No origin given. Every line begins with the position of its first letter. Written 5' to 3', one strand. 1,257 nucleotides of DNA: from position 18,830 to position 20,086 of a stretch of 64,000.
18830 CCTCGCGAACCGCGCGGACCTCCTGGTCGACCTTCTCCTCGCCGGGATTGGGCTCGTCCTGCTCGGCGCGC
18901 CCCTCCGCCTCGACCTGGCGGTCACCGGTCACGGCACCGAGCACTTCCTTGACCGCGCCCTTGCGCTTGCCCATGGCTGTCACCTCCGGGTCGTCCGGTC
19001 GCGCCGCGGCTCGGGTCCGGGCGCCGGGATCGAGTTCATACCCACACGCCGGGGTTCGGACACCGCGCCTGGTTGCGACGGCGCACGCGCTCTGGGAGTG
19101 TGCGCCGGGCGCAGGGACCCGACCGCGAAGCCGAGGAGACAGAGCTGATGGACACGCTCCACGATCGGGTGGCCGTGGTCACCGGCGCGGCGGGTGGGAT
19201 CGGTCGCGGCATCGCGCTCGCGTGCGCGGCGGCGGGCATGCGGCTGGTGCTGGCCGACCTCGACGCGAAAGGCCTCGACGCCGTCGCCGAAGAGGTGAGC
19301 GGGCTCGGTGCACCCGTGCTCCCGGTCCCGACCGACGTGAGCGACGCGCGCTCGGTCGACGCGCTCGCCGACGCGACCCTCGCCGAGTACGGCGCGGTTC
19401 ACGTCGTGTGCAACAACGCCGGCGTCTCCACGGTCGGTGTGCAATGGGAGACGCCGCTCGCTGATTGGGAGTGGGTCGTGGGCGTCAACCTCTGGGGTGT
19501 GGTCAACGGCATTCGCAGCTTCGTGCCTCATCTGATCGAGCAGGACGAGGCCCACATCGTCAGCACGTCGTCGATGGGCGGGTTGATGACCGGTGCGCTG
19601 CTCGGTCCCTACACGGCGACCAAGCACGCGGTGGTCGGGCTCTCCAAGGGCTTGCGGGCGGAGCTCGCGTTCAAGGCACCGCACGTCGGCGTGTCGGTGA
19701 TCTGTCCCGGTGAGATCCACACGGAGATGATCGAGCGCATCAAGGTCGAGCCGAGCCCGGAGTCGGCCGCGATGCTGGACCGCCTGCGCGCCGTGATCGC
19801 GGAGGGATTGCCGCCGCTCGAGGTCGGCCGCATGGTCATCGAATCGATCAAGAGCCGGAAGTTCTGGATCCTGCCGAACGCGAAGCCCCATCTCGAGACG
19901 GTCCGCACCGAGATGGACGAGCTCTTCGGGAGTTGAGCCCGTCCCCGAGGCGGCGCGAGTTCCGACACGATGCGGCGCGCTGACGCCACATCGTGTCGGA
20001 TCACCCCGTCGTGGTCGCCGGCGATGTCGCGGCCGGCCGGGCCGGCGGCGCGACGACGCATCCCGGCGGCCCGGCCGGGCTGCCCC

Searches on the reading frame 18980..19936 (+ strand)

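Call 86: search_protein_families(library=pfam, proteins=[window:18980-19936:+], max_evalue=0.00001)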
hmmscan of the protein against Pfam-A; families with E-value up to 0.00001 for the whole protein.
window:18980-19936:+ (318 aa): 3 families
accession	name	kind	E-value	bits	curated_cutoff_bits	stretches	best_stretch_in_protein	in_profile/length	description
PF00106.31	adh_short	-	8e-48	162.9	26.6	1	63-254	1-190/195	short chain dehydrogenase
PF13561.12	adh_short_C2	-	2.4e-34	119.4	27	1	69-258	1-188/236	Enoyl-(Acyl carrier protein) reductase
PF08659.16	KR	-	6.6e-10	39.6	22.6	1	66-223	4-161/180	KR domain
